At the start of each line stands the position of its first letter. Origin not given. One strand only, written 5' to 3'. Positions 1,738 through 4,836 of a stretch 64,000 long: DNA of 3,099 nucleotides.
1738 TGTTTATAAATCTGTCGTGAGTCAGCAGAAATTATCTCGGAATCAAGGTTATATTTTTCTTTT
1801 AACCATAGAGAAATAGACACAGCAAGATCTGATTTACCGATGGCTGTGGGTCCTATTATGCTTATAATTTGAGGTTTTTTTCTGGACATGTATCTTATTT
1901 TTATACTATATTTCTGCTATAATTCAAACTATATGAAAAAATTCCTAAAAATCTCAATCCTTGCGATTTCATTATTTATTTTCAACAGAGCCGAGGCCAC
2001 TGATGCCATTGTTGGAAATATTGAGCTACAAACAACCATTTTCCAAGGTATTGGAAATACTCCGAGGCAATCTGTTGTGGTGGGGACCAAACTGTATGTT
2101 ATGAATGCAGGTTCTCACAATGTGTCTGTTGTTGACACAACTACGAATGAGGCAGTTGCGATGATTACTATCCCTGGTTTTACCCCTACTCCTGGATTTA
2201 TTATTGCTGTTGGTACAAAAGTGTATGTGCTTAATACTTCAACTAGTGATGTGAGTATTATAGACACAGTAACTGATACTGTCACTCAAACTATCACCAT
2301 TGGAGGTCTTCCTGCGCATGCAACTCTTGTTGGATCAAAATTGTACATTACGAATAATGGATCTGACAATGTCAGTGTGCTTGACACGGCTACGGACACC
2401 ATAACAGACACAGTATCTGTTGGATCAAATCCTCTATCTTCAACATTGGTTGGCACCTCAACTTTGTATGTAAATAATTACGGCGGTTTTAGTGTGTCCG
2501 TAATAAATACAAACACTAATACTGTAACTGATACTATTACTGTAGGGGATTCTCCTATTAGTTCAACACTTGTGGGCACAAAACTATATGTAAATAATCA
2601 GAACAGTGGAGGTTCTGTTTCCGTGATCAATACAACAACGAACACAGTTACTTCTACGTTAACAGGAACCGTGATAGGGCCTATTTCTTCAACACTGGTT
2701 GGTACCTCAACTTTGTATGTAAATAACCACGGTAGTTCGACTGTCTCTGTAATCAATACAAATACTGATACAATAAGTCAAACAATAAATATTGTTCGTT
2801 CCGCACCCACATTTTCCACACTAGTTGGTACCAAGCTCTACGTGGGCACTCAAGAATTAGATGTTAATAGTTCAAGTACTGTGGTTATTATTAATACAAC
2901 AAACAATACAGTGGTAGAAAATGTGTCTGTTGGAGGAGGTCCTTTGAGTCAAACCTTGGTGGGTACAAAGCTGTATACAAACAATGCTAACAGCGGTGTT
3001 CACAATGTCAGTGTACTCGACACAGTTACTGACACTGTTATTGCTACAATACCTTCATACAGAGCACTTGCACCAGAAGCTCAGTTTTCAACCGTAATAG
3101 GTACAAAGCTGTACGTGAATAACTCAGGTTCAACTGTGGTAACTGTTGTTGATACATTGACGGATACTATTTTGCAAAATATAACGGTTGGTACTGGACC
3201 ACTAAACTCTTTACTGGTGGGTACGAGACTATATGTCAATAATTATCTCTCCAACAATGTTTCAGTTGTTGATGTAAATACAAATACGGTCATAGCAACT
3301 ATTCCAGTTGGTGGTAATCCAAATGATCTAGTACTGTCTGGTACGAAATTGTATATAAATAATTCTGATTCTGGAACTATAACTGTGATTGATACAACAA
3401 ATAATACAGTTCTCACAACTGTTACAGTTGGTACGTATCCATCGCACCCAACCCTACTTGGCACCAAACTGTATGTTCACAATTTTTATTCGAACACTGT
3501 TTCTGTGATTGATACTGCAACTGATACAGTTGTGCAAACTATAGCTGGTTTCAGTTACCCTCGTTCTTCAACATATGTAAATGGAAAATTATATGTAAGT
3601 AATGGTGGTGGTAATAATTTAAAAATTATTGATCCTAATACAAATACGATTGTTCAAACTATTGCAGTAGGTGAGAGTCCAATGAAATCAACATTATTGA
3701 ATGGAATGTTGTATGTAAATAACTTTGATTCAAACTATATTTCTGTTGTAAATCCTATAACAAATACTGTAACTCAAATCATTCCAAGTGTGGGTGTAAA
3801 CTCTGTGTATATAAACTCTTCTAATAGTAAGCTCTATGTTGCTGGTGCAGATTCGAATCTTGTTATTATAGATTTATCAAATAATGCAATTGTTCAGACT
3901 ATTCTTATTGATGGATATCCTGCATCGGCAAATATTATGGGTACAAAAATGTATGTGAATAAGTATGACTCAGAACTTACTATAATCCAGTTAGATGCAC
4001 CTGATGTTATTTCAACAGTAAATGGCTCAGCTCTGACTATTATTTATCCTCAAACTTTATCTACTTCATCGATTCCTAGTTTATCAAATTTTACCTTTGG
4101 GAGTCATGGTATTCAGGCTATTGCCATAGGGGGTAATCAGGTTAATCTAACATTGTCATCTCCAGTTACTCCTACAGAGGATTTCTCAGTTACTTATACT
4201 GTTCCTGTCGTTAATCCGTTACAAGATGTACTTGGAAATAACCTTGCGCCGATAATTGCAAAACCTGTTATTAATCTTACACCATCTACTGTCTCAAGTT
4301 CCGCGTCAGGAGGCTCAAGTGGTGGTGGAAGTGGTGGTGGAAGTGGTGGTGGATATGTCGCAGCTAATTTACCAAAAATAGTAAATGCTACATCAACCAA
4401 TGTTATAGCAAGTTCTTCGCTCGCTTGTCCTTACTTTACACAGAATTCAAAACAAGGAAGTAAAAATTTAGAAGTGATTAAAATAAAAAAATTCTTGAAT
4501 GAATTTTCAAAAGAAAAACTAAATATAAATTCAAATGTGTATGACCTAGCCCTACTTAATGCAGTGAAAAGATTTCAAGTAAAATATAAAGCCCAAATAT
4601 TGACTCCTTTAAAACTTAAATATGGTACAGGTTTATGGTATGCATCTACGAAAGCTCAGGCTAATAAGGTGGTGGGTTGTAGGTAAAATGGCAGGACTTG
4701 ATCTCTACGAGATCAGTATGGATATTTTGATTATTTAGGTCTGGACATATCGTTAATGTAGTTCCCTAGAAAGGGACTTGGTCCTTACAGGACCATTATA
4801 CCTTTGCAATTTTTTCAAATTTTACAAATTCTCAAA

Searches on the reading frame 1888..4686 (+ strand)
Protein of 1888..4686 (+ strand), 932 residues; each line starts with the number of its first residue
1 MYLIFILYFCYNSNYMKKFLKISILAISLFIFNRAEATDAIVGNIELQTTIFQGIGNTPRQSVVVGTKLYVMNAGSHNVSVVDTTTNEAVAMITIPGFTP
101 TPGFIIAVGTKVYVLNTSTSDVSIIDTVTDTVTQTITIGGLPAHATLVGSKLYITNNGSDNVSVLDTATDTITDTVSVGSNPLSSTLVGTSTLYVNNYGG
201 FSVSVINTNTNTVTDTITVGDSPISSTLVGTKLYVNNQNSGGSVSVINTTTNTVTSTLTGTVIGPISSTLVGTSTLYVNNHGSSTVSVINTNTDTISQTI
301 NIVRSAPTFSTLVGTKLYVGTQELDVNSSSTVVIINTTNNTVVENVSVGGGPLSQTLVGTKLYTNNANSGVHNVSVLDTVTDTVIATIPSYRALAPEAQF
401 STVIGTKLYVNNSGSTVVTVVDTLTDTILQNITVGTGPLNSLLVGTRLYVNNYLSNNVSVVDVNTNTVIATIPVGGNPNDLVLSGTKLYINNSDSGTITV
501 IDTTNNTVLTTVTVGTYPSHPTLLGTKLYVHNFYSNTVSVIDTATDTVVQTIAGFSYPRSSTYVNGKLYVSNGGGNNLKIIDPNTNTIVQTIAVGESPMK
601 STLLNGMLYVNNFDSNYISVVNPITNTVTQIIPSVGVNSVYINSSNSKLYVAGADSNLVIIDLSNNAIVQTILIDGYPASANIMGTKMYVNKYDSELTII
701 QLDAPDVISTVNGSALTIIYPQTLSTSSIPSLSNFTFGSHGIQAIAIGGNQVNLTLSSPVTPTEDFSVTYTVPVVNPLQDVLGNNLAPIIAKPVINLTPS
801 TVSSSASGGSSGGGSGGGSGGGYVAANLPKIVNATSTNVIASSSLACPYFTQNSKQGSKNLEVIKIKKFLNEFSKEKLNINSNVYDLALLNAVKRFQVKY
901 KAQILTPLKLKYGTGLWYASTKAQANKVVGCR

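Call 17: search_protein_families(library=pfam, proteins=[window:1888-4686:+], max_evalue=0.001)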
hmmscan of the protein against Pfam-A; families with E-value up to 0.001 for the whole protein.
window:1888-4686:+ (932 aa): 5 families
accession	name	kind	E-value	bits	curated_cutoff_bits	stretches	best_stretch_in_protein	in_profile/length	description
PF16819.11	DUF5074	-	2.8e-13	50.1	27.2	1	483-596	106-225/353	Domain of unknown function (DUF5074)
PF25210.1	Kelch_FKB95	-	7.7e-11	42.6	70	1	84-200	15-151/268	FKB95, Kelch-repeats domain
PF23748.1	Beta-prop_LRRK2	-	6.4e-08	32.4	26.9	0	107-177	180-250/359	LRRK2 beta propeller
PF16261.11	DUF4915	-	1.5e-07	31.4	35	0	540-591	183-232/316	Domain of unknown function (DUF4915)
PF21783.3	YNCE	-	2.2e-06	27.7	27.1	0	438-515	32-325/339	YNCE-like beta-propeller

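Call 47: search_protein_families(library=ncbifam, proteins=[window:1888-4686:+], max_evalue=0.001)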
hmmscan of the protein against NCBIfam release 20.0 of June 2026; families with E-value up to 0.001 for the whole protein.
window:1888-4686:+ (932 aa): 8 families
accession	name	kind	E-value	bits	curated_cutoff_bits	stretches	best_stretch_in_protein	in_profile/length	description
TIGR02276.1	beta_rpt_yvtn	repeat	5.1e-103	336.8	27.85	12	445-483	3-41/42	beta-propeller repeat protein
TIGR03866.1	PQQ_ABC_repeats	subfamily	7e-49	166.6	287.3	4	446-552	11-121/310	PQQ-dependent catabolism-associated beta-propeller protein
NF052340.1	hydrazine_beta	equivalog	2.5e-38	132.1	560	4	149-225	44-121/372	hydrazine synthase subunit beta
NF052342.1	hydrazine_BC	exception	2.7e-30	105.2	1250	4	445-553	50-164/690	hydrazine synthase subunit beta-gamma fusion subunit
NF052280.1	7_blade_YncE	equivalog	5.3e-20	71.5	400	2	406-484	228-307/338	7-bladed beta-propeller protein YncE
NF048007.1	MmpL3Stblzr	equivalog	2.4e-14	53.3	600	1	405-546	191-339/366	MmpL3/TtfA transport complex stabilizer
TIGR03032.1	TIGR03032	hypoth_equivalog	1.6e-12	47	251.5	0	41-99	188-245/335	TIGR03032 family protein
NF052460.1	L-NosZ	equivalog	2.9e-09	36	700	1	448-552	146-254/480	clade III lactonase-type nitrous-oxide reductase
